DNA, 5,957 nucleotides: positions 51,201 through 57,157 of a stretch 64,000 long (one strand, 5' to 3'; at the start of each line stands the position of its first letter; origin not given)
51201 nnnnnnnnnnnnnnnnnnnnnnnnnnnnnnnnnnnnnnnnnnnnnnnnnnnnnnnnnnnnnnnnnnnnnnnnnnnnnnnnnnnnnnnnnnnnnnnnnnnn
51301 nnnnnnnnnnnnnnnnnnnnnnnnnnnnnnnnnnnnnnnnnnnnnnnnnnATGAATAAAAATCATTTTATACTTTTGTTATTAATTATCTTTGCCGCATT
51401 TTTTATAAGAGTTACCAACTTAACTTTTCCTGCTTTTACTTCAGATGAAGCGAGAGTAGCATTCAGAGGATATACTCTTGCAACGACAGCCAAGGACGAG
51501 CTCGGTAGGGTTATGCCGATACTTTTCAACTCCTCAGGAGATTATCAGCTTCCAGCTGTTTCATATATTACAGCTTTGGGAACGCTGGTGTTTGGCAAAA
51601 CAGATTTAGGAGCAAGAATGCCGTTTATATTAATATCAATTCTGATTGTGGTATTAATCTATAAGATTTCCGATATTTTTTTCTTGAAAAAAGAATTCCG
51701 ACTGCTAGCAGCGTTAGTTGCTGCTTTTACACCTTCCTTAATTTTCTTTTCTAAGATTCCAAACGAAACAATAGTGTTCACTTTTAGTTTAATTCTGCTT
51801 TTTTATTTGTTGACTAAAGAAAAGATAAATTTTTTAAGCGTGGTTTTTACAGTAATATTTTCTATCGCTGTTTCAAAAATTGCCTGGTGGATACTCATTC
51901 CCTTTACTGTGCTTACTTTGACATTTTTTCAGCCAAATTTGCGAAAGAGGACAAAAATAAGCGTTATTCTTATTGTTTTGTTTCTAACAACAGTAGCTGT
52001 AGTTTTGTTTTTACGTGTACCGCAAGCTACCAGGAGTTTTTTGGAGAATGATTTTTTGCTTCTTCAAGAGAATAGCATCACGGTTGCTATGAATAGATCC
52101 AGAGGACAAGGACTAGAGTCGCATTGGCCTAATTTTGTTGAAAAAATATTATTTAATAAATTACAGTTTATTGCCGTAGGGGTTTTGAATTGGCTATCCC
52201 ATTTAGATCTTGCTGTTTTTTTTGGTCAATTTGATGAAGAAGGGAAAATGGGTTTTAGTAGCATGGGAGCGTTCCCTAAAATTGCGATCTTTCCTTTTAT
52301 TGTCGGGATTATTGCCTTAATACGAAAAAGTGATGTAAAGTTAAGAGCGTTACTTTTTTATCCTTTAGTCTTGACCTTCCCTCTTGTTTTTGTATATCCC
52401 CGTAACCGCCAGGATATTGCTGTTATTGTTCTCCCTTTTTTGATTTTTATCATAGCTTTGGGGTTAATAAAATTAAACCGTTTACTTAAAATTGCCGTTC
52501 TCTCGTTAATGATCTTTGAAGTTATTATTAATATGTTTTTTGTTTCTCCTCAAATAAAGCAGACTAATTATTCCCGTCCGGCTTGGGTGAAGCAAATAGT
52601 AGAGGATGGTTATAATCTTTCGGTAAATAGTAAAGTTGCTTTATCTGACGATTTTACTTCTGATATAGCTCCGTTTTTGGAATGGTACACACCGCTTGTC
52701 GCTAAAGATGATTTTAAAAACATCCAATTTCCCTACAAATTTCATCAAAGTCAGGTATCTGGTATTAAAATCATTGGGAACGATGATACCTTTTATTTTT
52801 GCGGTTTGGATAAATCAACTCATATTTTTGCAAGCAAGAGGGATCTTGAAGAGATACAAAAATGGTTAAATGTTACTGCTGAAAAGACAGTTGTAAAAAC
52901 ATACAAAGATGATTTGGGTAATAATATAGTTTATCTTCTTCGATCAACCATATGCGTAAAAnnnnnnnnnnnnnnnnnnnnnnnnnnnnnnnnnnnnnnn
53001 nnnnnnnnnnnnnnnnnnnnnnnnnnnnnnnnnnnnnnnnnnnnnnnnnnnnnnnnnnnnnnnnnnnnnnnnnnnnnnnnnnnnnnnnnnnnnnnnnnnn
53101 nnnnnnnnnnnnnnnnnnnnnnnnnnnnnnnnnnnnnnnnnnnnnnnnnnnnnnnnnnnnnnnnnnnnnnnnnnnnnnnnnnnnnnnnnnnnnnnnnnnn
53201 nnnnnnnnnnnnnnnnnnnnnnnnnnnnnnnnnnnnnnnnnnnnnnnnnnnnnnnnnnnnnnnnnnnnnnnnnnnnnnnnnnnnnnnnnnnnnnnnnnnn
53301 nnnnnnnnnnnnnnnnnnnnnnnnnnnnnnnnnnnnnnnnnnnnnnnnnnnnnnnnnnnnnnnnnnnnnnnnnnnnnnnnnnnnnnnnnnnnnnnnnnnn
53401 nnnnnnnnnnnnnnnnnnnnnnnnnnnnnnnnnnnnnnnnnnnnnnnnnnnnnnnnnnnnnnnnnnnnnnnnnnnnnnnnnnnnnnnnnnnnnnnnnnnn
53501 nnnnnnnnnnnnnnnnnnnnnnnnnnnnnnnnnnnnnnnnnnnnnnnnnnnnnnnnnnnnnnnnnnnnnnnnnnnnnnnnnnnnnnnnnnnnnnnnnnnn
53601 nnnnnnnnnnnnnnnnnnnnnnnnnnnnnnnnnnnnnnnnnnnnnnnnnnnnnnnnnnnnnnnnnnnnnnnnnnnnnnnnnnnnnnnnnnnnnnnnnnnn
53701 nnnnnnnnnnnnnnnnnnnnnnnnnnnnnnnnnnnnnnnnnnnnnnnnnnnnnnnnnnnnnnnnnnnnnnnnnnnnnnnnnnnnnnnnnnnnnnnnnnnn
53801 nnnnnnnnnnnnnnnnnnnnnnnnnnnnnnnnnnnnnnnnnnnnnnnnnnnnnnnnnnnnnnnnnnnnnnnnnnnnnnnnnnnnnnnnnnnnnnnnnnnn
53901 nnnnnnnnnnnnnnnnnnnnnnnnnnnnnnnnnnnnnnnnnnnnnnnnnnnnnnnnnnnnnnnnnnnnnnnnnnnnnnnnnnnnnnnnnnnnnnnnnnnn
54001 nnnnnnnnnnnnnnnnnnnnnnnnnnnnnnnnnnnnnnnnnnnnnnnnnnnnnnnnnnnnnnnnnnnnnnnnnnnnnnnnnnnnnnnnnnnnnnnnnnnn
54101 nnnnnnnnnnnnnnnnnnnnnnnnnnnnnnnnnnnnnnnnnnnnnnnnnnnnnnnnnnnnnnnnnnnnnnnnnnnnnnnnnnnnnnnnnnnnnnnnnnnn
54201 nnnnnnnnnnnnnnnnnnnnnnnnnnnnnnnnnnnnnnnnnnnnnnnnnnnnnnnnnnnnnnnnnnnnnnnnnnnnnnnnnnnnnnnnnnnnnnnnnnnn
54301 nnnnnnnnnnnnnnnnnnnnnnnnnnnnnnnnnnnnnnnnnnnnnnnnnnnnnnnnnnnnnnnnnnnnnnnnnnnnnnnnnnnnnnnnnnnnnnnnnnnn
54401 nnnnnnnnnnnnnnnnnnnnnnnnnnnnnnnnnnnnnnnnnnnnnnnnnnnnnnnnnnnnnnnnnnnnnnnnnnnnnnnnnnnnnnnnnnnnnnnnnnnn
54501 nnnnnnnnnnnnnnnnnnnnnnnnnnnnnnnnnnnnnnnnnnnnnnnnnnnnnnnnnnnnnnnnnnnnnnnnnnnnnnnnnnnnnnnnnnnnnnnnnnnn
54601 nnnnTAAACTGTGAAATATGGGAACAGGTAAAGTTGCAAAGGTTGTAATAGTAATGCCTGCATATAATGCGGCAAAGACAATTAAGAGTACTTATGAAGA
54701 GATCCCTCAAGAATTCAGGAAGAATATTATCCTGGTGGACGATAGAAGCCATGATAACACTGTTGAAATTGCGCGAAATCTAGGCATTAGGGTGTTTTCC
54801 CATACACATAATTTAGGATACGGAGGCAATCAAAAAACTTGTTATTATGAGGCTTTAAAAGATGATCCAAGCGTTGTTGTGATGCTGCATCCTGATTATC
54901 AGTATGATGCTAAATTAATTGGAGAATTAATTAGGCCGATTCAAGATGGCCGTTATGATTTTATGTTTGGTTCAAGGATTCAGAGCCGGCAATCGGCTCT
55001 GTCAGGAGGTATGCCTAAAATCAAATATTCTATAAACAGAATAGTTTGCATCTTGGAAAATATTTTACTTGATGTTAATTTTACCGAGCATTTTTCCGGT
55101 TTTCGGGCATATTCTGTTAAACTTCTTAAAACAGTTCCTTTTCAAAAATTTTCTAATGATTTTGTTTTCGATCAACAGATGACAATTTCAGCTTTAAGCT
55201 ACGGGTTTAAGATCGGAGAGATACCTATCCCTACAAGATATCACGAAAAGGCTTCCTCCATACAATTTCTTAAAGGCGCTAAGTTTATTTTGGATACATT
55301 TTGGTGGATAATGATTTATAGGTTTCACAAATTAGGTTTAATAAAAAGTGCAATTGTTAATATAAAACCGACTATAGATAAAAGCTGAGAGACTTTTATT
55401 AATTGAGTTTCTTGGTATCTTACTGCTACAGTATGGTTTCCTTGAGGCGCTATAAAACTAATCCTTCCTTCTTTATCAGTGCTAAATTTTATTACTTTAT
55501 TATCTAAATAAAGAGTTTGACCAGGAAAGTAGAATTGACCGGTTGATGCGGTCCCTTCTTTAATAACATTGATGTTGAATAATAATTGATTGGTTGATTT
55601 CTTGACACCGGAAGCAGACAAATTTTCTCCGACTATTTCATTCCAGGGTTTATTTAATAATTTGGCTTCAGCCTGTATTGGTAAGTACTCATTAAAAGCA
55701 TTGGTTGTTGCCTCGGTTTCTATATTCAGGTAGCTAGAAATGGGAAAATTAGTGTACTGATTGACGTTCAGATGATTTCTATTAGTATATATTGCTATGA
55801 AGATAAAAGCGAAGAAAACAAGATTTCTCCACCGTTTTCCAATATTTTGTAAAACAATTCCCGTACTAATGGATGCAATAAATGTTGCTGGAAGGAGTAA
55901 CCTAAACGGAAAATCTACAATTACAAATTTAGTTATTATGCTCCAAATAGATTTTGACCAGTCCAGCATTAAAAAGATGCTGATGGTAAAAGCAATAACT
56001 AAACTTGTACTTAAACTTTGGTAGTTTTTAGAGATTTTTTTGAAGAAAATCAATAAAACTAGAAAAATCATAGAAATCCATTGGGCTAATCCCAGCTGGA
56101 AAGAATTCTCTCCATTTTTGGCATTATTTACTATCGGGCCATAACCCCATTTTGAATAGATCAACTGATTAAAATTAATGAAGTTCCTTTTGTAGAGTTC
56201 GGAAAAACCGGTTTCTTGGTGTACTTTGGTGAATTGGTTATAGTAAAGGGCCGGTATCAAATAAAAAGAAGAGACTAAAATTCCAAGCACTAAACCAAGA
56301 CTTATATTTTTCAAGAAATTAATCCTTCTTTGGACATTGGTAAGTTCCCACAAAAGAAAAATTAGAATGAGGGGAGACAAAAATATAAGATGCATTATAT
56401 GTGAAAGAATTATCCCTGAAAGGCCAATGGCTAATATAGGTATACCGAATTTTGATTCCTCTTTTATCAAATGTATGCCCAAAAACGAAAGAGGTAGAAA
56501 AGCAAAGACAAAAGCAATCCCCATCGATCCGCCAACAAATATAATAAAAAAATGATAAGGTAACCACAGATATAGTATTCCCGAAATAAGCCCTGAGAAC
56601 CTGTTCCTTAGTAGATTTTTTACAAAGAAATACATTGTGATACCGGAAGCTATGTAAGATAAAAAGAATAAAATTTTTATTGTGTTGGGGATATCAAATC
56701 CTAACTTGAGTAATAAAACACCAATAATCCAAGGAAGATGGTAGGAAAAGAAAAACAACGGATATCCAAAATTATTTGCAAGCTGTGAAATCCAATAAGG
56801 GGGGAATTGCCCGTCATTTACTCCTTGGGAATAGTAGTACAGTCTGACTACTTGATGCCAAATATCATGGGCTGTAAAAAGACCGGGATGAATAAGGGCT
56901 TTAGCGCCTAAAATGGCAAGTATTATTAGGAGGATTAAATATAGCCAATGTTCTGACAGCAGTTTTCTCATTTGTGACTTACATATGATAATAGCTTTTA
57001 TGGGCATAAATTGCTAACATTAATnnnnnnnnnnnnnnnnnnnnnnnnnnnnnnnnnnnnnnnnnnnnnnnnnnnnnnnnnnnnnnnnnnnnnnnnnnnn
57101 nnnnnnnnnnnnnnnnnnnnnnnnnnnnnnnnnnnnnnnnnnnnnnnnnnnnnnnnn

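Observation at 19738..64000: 44-kb extracytoplasmic glycosylation super-locus with ~22 GT-C transferases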

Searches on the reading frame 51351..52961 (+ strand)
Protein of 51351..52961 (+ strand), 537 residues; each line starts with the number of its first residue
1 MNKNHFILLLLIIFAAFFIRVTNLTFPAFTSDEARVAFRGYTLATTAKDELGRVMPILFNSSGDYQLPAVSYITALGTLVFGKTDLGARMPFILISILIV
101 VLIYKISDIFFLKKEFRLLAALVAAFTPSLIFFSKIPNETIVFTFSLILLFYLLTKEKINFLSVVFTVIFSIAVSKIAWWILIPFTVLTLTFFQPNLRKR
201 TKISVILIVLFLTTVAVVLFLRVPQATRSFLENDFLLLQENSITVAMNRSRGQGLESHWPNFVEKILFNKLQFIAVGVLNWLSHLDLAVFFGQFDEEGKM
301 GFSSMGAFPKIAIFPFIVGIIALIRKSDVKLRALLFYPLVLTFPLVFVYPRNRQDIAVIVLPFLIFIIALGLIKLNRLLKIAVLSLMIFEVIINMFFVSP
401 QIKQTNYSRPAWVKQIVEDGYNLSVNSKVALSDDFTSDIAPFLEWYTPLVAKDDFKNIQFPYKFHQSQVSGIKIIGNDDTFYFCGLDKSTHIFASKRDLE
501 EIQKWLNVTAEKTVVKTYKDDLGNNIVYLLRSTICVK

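Call 5: search_protein_families(library=pfam, proteins=[window:51351-52961:+], max_evalue=0.001)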
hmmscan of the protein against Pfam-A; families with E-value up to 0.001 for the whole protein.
window:51351-52961:+ (537 aa): 1 family
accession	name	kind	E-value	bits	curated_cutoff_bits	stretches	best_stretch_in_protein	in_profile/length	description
PF13231.12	PMT_2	-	2.7e-06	28.1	26.1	1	68-216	4-155/160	Dolichyl-phosphate-mannose-protein mannosyltransferase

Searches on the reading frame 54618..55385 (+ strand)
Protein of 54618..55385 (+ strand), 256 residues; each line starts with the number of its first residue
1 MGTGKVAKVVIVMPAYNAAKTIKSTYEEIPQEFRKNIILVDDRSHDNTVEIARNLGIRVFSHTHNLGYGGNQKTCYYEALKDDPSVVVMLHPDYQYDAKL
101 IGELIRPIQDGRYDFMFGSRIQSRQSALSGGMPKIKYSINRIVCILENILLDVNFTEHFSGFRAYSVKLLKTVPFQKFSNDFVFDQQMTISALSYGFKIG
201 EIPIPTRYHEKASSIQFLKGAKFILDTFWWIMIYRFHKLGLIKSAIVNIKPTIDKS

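Call 5: search_protein_families(library=pfam, proteins=[window:54618-55385:+], max_evalue=0.001)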
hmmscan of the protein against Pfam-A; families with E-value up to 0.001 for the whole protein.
window:54618-55385:+ (256 aa): 1 family
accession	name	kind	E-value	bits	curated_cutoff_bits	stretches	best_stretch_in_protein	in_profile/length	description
PF00535.33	Glycos_transf_2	-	5.5e-21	75.7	23.3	1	11-171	2-165/168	Glycosyl transferase family 2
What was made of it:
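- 54618..55388 (+): Soluble GT2, PpgS/AglJ/Dol-P-hexose-transferase-like. PF00535 75.7 bits (call 5).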

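Call 23: search_protein_families(library=ncbifam, proteins=[window:54618-55385:+], max_evalue=0.01)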
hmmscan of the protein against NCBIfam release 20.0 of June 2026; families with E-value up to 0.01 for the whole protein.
window:54618-55385:+ (256 aa): 13 families
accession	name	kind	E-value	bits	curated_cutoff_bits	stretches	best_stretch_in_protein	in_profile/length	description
TIGR04182.1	glyco_TIGR04182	equivalog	2.3e-20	73.2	325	1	8-212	1-194/293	S-layer glycoprotein N-glycosyltransferase AglJ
NF058614.1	PPMAGASynPpgS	equivalog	4e-17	62.4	370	1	9-226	2-218/226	polyprenyl-phospho-N-acetylgalactosaminyl synthase PpgS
NF041391.1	DPhHxTase_Halo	equivalog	6.6e-14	51.4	375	1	13-224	1-201/213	dolichyl-phosphate hexose transferase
NF047588.1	GlcsyltransPgfSStrep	equivalog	5.4e-09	35.7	500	1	8-173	2-167/308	glycosyltransferase PgfS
TIGR04283.1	glyco_like_mftF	equivalog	5.5e-08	32.7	182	1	11-128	3-118/221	TIGR04283 family arsenosugar biosynthesis glycosyltransferase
NF010496.0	PRK13915.1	equivalog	5.5e-07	28.9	262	1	7-64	31-93/307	glucosyl-3-phosphoglycerate synthase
TIGR03469.1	HpnB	hypoth_equivalog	3.1e-05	23.2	379.25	1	7-56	44-96/386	hopene-associated glycosyltransferase HpnB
NF047683.1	TeichurnBiosyTuaG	equivalog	0.00015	21.5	400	1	7-54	6-55/252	teichuronic acid biosynthesis protein TuaG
TIGR03937.1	PgaC_IcaA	equivalog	0.00042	19.4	422.3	1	5-55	43-95/407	poly-beta-1,6-N-acetyl-D-glucosamine synthase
NF053739.1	GlytfEpsEBac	equivalog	0.00046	19.3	450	1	8-56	2-52/265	glycosyltransferase EpsE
NF007482.0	PRK10073.1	equivalog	0.00093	18.3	423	1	6-54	5-55/334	glycosyltransferase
TIGR01556.1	rhamnosyltran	subfamily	0.0013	18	200.55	1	20-124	8-115/281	rhamnosyltransferase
NF007986.1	PRK10714.1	equivalog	0.002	17.2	529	1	5-128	4-133/316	undecaprenyl-phosphate 4-deoxy-4-formamido-L-arabinose transferase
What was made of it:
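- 54618..55388 (+): NCBIfam AglJ 73 bits and PpgS 62 bits (full length), below cut-offs (call 23).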

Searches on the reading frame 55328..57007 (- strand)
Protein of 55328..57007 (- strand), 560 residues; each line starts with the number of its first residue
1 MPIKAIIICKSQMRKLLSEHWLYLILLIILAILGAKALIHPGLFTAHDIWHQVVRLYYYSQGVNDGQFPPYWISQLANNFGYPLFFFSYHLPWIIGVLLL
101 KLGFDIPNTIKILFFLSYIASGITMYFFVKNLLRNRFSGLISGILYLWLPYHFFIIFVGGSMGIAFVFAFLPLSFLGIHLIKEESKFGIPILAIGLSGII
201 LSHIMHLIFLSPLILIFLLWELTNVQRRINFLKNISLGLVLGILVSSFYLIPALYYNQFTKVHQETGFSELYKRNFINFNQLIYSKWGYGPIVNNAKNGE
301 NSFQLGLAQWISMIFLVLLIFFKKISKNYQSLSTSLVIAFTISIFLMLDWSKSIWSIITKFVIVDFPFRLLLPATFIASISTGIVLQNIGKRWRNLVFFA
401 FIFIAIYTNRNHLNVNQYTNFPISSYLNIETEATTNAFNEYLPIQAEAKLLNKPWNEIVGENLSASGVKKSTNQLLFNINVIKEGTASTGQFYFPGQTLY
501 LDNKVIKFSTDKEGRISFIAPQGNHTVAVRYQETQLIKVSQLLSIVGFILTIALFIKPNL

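Call 5: search_protein_families(library=pfam, proteins=[window:55328-57007:-], max_evalue=0.001)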
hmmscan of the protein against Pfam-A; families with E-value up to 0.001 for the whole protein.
window:55328-57007:- (560 aa): 1 family
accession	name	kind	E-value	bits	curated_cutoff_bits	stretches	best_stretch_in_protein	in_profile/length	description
PF10131.15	PTPS_related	-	4.1e-05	22.7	26.4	0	91-398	7-292/621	6-pyruvoyl-tetrahydropterin synthase related domain; membrane protein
